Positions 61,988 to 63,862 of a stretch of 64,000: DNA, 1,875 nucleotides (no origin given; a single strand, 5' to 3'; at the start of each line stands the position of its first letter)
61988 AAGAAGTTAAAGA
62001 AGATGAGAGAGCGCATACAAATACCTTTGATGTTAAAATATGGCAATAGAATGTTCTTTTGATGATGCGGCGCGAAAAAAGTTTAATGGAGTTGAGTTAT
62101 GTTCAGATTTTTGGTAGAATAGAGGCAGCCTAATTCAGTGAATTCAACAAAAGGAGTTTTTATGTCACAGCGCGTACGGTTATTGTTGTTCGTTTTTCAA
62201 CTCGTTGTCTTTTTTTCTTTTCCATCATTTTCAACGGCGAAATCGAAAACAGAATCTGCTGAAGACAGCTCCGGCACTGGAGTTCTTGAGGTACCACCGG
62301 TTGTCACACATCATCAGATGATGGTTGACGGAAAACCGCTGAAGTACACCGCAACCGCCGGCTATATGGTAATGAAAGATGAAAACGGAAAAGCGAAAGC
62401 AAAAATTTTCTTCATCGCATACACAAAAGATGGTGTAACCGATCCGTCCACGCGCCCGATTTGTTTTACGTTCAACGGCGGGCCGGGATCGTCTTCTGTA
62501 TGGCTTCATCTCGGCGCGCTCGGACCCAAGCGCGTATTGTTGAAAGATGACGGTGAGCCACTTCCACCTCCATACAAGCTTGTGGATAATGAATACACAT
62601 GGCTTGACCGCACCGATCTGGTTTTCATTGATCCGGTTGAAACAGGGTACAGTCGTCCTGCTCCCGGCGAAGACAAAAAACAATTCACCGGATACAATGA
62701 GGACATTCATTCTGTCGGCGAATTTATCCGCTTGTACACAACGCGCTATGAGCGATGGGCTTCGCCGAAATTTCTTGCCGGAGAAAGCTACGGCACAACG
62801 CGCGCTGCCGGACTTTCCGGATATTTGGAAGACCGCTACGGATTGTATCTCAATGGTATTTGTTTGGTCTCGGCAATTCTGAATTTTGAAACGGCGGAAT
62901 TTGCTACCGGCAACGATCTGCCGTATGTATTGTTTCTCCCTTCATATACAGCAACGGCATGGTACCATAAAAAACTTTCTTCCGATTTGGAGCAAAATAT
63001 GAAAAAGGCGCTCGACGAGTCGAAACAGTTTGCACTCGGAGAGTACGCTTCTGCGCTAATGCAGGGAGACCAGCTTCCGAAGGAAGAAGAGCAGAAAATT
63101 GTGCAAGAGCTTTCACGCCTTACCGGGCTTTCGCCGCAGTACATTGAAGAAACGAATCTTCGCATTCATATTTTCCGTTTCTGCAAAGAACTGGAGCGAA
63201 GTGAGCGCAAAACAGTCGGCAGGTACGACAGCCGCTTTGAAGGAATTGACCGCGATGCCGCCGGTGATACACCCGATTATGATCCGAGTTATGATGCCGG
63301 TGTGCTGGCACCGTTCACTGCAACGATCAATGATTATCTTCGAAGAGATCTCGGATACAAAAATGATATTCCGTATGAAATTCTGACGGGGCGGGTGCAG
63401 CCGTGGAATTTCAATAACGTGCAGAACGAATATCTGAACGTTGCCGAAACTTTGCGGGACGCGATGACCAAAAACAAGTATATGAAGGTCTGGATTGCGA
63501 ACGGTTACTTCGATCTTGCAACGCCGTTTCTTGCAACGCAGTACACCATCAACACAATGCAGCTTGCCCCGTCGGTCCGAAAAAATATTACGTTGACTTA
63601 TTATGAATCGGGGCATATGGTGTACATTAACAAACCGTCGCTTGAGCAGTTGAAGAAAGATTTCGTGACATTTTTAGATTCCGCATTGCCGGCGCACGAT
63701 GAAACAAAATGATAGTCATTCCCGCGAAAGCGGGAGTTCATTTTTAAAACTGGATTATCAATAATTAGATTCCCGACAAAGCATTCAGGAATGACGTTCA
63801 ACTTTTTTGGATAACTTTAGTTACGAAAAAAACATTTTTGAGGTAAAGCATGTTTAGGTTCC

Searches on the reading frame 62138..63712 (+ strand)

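Call 30: search_protein_families(library=pfam, proteins=[window:62138-63712:+], max_evalue=0.0001)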
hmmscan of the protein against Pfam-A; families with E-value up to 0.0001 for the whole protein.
window:62138-63712:+ (524 aa): 1 family
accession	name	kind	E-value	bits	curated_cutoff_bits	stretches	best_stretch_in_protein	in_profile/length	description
PF00450.28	Peptidase_S10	-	1.5e-23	84.3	21.9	1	67-479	6-365/420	Serine carboxypeptidase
